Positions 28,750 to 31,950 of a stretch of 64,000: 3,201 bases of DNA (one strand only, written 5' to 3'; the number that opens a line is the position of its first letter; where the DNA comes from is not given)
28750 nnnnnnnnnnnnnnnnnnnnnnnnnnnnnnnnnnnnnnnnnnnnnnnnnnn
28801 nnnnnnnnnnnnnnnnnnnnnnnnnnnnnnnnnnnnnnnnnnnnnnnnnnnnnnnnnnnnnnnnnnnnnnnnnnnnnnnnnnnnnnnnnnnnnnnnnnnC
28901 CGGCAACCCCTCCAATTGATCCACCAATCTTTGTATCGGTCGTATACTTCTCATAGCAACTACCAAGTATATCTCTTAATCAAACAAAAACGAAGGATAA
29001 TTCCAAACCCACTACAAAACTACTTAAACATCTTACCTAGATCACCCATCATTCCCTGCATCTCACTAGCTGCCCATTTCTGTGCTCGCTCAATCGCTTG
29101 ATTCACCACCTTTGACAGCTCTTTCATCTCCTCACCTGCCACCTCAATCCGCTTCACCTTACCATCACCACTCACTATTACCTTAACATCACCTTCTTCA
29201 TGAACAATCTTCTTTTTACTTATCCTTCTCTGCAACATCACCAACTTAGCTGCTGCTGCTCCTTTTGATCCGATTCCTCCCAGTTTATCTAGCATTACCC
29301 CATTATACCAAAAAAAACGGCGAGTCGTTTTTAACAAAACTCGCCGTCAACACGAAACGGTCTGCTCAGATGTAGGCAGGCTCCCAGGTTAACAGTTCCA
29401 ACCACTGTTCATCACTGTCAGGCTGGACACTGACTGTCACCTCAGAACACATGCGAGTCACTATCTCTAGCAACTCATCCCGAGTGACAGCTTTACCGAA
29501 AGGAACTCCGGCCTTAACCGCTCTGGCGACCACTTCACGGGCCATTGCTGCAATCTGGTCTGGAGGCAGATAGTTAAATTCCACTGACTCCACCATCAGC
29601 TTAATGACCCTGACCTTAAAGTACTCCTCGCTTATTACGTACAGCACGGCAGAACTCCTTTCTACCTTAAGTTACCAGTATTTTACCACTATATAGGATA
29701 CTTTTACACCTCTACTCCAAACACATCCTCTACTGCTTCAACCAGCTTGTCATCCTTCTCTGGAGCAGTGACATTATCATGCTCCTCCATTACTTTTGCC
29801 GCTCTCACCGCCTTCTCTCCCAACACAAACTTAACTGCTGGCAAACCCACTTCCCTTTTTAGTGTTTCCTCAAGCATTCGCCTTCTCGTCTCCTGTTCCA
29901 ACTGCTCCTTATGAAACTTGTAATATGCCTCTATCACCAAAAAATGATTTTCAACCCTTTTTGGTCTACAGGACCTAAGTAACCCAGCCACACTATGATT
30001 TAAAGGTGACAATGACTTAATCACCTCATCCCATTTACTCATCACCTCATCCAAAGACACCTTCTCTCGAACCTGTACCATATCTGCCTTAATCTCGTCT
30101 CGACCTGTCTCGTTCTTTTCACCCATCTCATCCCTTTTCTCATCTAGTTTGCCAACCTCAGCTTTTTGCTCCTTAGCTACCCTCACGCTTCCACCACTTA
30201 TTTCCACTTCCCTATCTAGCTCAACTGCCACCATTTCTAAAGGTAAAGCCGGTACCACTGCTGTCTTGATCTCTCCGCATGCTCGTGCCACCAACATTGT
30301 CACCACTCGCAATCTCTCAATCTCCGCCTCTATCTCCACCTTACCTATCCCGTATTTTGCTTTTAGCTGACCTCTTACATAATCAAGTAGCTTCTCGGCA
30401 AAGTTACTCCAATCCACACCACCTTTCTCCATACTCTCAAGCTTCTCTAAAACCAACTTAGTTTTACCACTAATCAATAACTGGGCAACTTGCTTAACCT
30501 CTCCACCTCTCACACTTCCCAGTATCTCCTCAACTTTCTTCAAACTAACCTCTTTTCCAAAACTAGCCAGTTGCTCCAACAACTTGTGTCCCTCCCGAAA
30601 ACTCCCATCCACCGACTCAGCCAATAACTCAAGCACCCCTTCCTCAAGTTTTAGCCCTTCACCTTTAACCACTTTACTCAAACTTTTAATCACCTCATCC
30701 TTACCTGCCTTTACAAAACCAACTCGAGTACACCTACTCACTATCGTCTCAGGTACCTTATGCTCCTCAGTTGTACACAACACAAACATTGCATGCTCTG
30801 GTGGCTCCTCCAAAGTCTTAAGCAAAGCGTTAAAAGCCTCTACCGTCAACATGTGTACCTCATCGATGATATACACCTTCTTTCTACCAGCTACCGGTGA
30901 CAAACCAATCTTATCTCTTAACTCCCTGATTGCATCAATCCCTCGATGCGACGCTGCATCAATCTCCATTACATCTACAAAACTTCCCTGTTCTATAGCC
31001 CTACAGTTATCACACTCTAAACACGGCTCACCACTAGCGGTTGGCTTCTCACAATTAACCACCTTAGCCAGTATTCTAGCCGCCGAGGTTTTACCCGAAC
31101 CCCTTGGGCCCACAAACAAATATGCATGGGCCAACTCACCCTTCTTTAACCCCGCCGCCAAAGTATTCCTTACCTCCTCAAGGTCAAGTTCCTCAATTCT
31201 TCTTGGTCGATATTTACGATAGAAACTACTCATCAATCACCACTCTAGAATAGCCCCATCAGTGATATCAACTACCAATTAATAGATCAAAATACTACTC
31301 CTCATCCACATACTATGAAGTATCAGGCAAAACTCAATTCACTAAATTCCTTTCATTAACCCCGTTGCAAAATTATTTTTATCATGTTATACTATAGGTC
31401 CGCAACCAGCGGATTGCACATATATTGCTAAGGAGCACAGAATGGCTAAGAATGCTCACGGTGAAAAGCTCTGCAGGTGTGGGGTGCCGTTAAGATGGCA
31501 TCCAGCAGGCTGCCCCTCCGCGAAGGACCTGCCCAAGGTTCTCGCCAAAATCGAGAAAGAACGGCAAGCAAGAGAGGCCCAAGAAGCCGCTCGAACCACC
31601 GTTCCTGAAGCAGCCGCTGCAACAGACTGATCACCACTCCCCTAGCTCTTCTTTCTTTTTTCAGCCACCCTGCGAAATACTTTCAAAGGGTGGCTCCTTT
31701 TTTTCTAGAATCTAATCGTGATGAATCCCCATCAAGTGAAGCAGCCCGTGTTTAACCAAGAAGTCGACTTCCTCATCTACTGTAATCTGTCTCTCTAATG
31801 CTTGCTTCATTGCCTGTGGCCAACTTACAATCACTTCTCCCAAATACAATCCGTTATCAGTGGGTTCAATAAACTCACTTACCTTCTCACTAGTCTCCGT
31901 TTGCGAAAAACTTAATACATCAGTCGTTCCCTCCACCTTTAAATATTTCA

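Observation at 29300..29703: An extra 93-aa ORF with its own SD and terminator is inserted in the conserved dnaX-ybaB-recR module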

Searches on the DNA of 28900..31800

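Call 23: search_rna_families(source=window, threshold=evalue, max_evalue=1, start=28900, end=31800, show_alignments=2)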
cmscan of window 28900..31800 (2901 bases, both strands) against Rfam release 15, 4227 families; matches with E-value up to 1: 0.
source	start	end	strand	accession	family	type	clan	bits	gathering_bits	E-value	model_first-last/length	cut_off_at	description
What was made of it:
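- Tried and rejected: The GC-rich unit upstream of dnaX is not SRP RNA (call 23).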
